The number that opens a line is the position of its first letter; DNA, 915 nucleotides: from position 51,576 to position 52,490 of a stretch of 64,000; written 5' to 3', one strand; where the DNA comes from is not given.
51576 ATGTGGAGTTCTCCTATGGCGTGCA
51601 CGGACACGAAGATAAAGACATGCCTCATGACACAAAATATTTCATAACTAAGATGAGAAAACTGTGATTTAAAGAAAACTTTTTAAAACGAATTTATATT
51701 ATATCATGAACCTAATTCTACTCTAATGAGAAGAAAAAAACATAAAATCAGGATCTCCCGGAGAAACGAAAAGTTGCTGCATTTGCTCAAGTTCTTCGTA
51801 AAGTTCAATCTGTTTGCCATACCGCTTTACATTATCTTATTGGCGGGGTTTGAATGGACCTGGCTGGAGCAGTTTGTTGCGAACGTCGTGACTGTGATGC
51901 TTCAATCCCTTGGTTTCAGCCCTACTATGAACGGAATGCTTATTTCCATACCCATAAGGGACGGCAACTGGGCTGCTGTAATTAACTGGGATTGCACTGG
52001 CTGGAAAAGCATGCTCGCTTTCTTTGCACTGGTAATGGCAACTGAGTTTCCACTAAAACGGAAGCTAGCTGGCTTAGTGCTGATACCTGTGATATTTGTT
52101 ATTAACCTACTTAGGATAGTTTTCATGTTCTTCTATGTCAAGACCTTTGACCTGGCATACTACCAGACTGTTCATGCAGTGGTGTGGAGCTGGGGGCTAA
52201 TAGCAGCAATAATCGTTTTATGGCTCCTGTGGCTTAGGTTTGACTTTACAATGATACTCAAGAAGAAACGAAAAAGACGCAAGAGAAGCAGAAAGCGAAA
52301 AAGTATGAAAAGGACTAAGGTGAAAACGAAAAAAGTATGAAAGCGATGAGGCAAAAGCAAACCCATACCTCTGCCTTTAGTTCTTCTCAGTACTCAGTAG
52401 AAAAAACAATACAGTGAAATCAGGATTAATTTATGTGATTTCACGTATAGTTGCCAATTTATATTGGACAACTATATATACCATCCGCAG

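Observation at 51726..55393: Archaeosortase-like membrane protein followed by two coiled-coil proteins, one with tandem 18-aa repeats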

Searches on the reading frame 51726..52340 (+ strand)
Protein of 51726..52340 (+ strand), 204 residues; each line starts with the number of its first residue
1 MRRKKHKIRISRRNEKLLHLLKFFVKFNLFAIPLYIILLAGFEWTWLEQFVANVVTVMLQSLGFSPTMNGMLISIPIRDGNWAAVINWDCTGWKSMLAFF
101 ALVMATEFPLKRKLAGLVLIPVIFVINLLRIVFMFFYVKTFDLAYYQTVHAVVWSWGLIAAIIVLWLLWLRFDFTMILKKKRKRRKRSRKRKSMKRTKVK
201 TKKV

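Call 3: search_protein_families(library=pfam, proteins=[window:51726-52340:+], max_evalue=1)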
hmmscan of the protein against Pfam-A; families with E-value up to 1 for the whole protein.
window:51726-52340:+ (204 aa): 1 family
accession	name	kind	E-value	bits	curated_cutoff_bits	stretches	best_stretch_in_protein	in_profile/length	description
PF09721.15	Exosortase_EpsH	-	1.3e-09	38.3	25.7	1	16-169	97-251/254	Transmembrane exosortase (Exosortase_EpsH)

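Call 4: search_protein_families(library=ncbifam, proteins=[window:51726-52340:+], max_evalue=1)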
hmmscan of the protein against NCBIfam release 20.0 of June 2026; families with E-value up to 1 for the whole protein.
window:51726-52340:+ (204 aa): 13 families
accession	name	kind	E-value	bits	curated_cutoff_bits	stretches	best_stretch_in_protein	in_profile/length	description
TIGR04178.1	exo_archaeo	signature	5.8e-14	52.1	23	1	86-170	3-94/97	exosortase/archaeosortase family protein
TIGR04125.1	exosort_PGF_TRM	exception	2.2e-12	47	75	1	13-146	74-204/271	archaeosortase A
TIGR04177.1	exosort_XrtH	exception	4.6e-11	42.9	86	1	22-172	2-154/158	exosortase H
TIGR04124.1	archaeo_artE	exception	2.8e-10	40.4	95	1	14-171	3-149/153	archaeosortase family protein ArtE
TIGR04144.1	archaeo_VPXXXP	exception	4e-08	33.4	150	1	24-170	4-150/156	archaeosortase B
NF045528.1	heimosortase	equivalog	5.1e-08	33.2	130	2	85-156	87-158/199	heimdallarchaeosortase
TIGR03110.1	exosort_Gpos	exception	5.6e-08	32.9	102.75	1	18-167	22-171/187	exosortase family protein XrtG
NF046081.1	exosort_XrtX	exception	1e-06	28.8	170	1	26-172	6-161/168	exosortase X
TIGR04300.1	exosort_XrtM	exception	2.8e-05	24.6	125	1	75-172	46-142/150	exosortase family protein XrtM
NF033464.1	cyanoexo_CrtC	exception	6.5e-05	22.6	225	1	45-136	146-238/278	cyanoexosortase C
TIGR04128.1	exoso_Fjoh_1448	exception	0.0057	16.9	90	1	18-171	10-170/174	exosortase family protein XrtF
NF033505.2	paceosortase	exception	0.006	16.7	80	1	36-169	10-144/167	pacearchaeosortase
NF046000.1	MAG1210_fam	subfamily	0.32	9.6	275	1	120-202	69-141/550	MAG1210 family protein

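Call 8: find_encoding_contigs(protein=window:51726-52340:+, flank=10000, max_places=6)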
Protein window:51726-52340:+ (204 aa): 3 contigs read that carry it; 2 places shown.
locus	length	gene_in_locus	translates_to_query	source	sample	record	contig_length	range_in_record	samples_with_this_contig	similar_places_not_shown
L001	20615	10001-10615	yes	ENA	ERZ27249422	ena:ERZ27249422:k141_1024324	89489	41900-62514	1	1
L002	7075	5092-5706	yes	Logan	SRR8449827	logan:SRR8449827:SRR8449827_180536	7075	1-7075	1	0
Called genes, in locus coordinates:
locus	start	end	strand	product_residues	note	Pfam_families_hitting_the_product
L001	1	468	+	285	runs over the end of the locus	PF01022:HTH_5 (weak), PF05124:S_layer_C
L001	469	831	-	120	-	-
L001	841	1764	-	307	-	PF08271:Zn_Ribbon_TF, PF00382:TFIIB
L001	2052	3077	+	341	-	PF26630:DUF8203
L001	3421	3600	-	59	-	-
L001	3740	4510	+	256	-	-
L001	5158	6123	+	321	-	PF03706:LPG_synthase_TM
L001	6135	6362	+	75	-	-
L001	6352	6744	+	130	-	PF01850:PIN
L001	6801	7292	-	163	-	-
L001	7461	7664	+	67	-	PF00808:CBFD_NFYB_HMF, PF00125:Histone (weak)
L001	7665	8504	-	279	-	PF01464:SLT (weak)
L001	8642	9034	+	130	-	PF21485:IF5A-like_N, PF01287:eIF-5a (faint)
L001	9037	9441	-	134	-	PF01850:PIN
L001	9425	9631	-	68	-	-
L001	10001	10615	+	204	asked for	PF09721:Exosortase_EpsH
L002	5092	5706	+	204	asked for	PF09721:Exosortase_EpsH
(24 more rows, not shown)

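Call 9: find_homologous_proteins(query=window:51726-52340:+)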
Query window:51726-52340:+ (204 aa): 160 proteins with E <= 0.001 among 316 candidates; the best 120 are listed.
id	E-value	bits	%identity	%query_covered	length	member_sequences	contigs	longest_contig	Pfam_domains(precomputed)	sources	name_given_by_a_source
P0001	4.5e-127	440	100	100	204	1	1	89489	PF09721.16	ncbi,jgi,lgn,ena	ncbi:MAG: exosortase/archaeosortase family protein [Candidatus Aenigmatarchaeota archaeon]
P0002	1.0e-97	344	87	83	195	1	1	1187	PF09721.16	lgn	-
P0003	7.3e-96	338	82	85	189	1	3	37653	PF09721.16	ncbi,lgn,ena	ncbi:MAG: exosortase/archaeosortase family protein [Candidatus Aenigmatarchaeota archaeon]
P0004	5.3e-94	332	75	91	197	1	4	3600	PF09721.16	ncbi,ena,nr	ncbi:MAG TPA: exosortase/archaeosortase family protein [archaeon]|nr:exosortase/archaeosortase famil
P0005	5.7e-83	296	71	85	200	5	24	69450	PF09721.16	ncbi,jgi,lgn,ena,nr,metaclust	ncbi:MAG TPA: exosortase/archaeosortase family protein [Candidatus Aenigmarchaeota archaeon]|nr:exos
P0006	1.6e-78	281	66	92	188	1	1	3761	PF09721.16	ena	-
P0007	1.3e-77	278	67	88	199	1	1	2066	PF09721.16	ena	-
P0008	6.2e-76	273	63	96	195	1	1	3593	PF09721.16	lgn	-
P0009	1.1e-73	265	71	78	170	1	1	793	PF09721.16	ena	-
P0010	5.4e-70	253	59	91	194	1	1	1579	PF09721.16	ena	-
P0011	3.4e-69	251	58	91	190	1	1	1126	PF09721.16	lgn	-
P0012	7.7e-69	249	61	89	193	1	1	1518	PF09721.16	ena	-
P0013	1.5e-68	249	57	97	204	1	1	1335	PF09721.16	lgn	-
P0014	2.4e-68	248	58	94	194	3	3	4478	PF09721.16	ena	-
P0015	3.8e-68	247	58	91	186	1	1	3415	PF09721.16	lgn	-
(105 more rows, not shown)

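Call 11: search_solved_structures(query=window:51726-52340:+, max_evalue=10, show_alignments=2)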
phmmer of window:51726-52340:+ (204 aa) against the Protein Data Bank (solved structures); distinct sequences matched with E-value up to 10: 1.
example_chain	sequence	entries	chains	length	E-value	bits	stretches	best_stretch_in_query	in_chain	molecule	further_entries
6kob_C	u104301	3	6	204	0.18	14.8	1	97-144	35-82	AA3-600 quinol oxidase subunit IIII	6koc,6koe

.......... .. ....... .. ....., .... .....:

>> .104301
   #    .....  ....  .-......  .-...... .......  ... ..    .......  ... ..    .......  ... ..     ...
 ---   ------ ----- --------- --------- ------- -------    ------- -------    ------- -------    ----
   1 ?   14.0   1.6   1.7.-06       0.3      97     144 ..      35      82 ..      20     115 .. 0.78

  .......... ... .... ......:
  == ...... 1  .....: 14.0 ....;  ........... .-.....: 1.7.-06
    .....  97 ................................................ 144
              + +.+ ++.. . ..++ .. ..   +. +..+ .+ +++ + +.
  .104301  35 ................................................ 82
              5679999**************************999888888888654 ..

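Call 14: find_related_loci(query=A1, collection=genome_contigs, flank=10000)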
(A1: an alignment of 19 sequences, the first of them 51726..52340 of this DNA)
Query A1 (204 aa) in genome_contigs; peptide patterns used: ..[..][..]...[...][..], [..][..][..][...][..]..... (x = any residue, [..] = any of these).
114 stretches matched a pattern; 81 encode a relative of the query (tblastn E <= 1e-3); the best 80 are kept; 80 distinct loci.
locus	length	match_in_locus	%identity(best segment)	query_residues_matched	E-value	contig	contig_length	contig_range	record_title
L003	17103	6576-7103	81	2-177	3e-94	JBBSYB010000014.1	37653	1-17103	MAG: Candidatus Aenigmatarchaeota archaeon isolate H43-bin179_1 H43_bin179_1_000000000014, whole genome shotgun sequence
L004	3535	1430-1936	84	7-175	1e-93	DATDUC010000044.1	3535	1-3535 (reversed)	MAG TPA_asm: archaeon isolate SMAG_U8047 k141_2244429, whole genome shotgun sequence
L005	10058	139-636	77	10-175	2e-81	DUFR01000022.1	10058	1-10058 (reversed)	MAG TPA_asm: Candidatus Aenigmatarchaeota archaeon isolate UBA10154 contig_46369, whole genome shotgun sequence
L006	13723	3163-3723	56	10-196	8e-70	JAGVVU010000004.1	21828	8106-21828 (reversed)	MAG: Candidatus Aenigmatarchaeota archaeon isolate RIFCSPLOWO2_01_FULL_48_10 rifcsplowo2_01_scaffold_22440, whole genome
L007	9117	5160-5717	59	10-195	7e-70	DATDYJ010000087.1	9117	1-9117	MAG TPA_asm: archaeon isolate SMAG_U8162 k141_230578, whole genome shotgun sequence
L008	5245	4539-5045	61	13-181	2e-69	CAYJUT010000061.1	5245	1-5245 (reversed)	MAG TPA_asm: uncultured archaeon isolate ERP125453_co1_151 genome assembly, contig: NODE_21174_length_5245_cov_31.042967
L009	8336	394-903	58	13-182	8e-67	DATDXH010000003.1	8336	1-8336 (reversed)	MAG TPA_asm: archaeon isolate SMAG_U8133 k141_1065513, whole genome shotgun sequence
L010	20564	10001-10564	57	1-188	2e-64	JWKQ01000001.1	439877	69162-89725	MAG: archaeon GW2011_AR5 QT00_C0001, whole genome shotgun sequence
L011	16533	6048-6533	59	11-171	4e-63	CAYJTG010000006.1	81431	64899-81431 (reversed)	MAG TPA_asm: uncultured archaeon isolate ERP125453_co1_24 genome assembly, contig: NODE_157_length_81431_cov_20.346834,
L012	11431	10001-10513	55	2-171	1e-60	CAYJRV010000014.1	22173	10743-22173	MAG TPA_asm: uncultured archaeon isolate ERP125453_co1_230 genome assembly, contig: NODE_2209_length_22173_cov_13.362329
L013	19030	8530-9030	60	1-171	8e-60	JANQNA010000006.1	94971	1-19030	MAG: archaeon isolate PL23a_bin.127 k99_4169531, whole genome shotgun sequence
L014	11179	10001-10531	51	11-190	1e-59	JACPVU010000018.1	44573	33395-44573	MAG: archaeon isolate NC_groundwater_793_Pr6_B-0.1um_41_8 kurt_kritikos_18_scaffold_113408, whole genome shotgun sequenc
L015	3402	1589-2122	51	1-175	2e-57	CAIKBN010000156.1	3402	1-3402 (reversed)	uncultured archaeon isolate AlinenSediments_bin-3679 genome assembly, contig: bin-3679:156/178, whole genome shotgun seq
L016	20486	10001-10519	54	2-171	8e-56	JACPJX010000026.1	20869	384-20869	MAG: Candidatus Aenigmatarchaeota archaeon isolate NC_groundwater_479_Ag_S-0.1um_50_8 S35_SO-1_scaffold_167372, whole ge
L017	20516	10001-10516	52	2-172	2e-55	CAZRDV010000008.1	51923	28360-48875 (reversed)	MAG TPA_asm: uncultured archaeon isolate SRP214966_co4_414 genome assembly, contig: NODE_353_length_51923_cov_15.441100,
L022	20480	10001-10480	53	13-171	3e-52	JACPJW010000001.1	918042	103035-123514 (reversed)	MAG: Candidatus Aenigmatarchaeota archaeon isolate NC_groundwater_478_Ag_S-0.1um_47_21 S35_SO-1_scaffold_71026, whole ge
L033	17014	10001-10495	37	11-170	1e-28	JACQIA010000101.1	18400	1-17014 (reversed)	MAG: Candidatus Aenigmatarchaeota archaeon isolate NC_groundwater_1113_Ag_S-0.1um_37_102 S_p1_S3_coassembly_k141_2280997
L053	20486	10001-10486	36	13-173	1e-21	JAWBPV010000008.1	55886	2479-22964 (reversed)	MAG: Candidatus Aenigmatarchaeota archaeon isolate JZ-1_201705_bins_109 JZ-1_201705_bins_109_scaffold_8, whole genome sh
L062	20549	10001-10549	31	3-189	4e-25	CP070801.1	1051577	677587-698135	MAG: Candidatus Aenigmatarchaeota archaeon isolate bin1364 chromosome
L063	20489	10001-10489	32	7-171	8e-20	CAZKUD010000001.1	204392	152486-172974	MAG TPA_asm: uncultured archaeon isolate binchicken_co334_109 genome assembly, contig: NODE_36_length_204392_cov_14.9004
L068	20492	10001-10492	35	5-170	3e-18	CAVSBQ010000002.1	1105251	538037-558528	MAG: Candidatus Aenigmarchaeota archaeon isolate MFD04408.bin.2.45 genome assembly, contig: contig_22876, whole genome s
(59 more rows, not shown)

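Call 30: search_protein_families(library=pfam, proteins=[L053:7294-8811:+, L053:8844-9497:+, L053:9600-10001:+, L033:12219-14444:+, L053:16251-16796:+, L068:8915-9346:+, L068:9355-9933:-, L068:10605-11444:+, L068:12418-13974:+, L063:10567-11253:+], max_evalue=0.01)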
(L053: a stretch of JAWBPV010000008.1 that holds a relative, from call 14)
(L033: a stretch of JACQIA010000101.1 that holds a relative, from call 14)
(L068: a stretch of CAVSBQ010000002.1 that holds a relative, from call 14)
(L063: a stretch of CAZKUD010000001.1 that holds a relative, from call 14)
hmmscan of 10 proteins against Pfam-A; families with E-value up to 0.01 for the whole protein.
L053:7294-8811:+ (505 aa): 8 families
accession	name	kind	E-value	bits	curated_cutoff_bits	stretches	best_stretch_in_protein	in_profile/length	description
PF00270.35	DEAD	-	3.7e-28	98.8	26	1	12-167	3-161/167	DEAD/DEAH box helicase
PF00271.37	Helicase_C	-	4.7e-26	91.6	23.5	1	343-454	5-108/110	Helicase conserved C-terminal domain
PF04851.21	ResIII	-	7.7e-26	91.4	22.5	1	7-166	2-162/164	Type III restriction enzyme, res subunit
PF21210.2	RNA_helicase_helical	-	1.9e-14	54.1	27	1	224-323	2-106/108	Putative ATP-dependent RNA helicase, helical bundle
PF18766.7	SWI2_SNF2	-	9.7e-06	25.8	26.7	1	22-166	18-155/221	SWI2/SNF2 ATPase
PF22590.2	Cas3-like_C_2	-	2.5e-05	24.9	27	1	358-456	6-105/106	CRISPR-associated nuclease/helicase Cas3, C-terminal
PF07517.20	SecA_DEAD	-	0.0054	16.5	24.6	0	24-123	92-188/290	SecA DEAD-like domain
PF02562.22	PhoH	-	0.0072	16.3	27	0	12-61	12-58/205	PhoH-like protein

L053:8844-9497:+ (217 aa): 7 families
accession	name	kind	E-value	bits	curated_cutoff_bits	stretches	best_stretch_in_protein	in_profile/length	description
PF02732.21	ERCC4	-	4.2e-28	98.4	24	1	18-130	2-138/140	ERCC4 domain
PF14520.12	HHH_5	-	1.9e-10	41.5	27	1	164-212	5-54/57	Helix-hairpin-helix domain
PF12826.13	HHH_2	-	4.8e-07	30.3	27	1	165-211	7-53/64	Helix-hairpin-helix motif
PF00633.29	HHH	-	0.00044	20.4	24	1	183-207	1-25/30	Helix-hairpin-helix motif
PF14716.13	HHH_8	-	0.00073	20.3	30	1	190-215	46-70/73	Helix-hairpin-helix domain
PF12836.13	HHH_3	-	0.0067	16.9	27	0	189-209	10-30/65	Helix-hairpin-helix motif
PF20582.4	UPF0758_N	-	0.0076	16.7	27.1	0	171-204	42-74/77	UPF0758 N-terminal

L053:9600-10001:+ (133 aa): 1 family
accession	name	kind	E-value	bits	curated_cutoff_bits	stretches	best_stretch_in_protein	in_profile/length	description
PF04312.18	DUF460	-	2.9e-20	72.8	28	1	2-79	60-135/135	Protein of unknown function (DUF460)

L033:12219-14444:+ (741 aa): 2 families
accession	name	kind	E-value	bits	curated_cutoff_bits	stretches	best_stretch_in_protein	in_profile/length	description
PF01131.25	Topoisom_bac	-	8.4e-123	410.8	35.1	1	159-565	3-410/411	DNA topoisomerase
PF01751.28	Toprim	-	3.4e-05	24.4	23.1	1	4-141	1-95/96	Toprim domain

L053:16251-16796:+ (181 aa): 1 family
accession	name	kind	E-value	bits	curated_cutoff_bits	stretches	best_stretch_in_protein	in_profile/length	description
PF09335.16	VTT_dom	-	3.6e-06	27.9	33.9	1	67-179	13-122/123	VTT domain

L068:8915-9346:+ (143 aa): 2 families
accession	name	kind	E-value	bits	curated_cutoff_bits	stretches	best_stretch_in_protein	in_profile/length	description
PF00571.33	CBS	-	5.5e-30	103.9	24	2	3-57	1-56/57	CBS domain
PF10052.14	DUF2288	-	0.0076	16.8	25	0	72-121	22-72/91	Protein of unknown function (DUF2288)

L068:9355-9933:- (192 aa): 0 families

L068:10605-11444:+ (279 aa): 3 families
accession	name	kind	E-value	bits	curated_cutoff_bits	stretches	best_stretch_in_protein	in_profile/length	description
PF00483.29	NTP_transferase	-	8.4e-38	130.8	21.2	1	6-249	2-241/245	Nucleotidyl transferase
PF12804.13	NTP_transf_3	-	1.2e-07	32.5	27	1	6-134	1-120/160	MobA-like NTP transferase domain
PF01128.25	IspD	-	5.6e-05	23.4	27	1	5-61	2-57/221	2-C-methyl-D-erythritol 4-phosphate cytidylyltransferase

L068:12418-13974:+ (518 aa): 3 families
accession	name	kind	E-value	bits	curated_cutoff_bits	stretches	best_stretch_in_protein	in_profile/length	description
PF01943.22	Polysacc_synt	-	1.9e-25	90.3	28.2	1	14-295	1-273/274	Polysaccharide biosynthesis protein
PF13440.11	Polysacc_synt_3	-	1.9e-18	67.2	23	1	38-343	1-289/293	Polysaccharide biosynthesis protein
PF01554.23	MatE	-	2.8e-10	40.5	24.9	2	236-395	1-161/161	MatE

L063:10567-11253:+ (228 aa): 1 family
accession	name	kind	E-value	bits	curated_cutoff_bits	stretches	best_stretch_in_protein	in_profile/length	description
PF23958.1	DUF7287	-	1.6e-07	32.4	27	1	2-57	2-56/157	Family of unknown function (DUF7287)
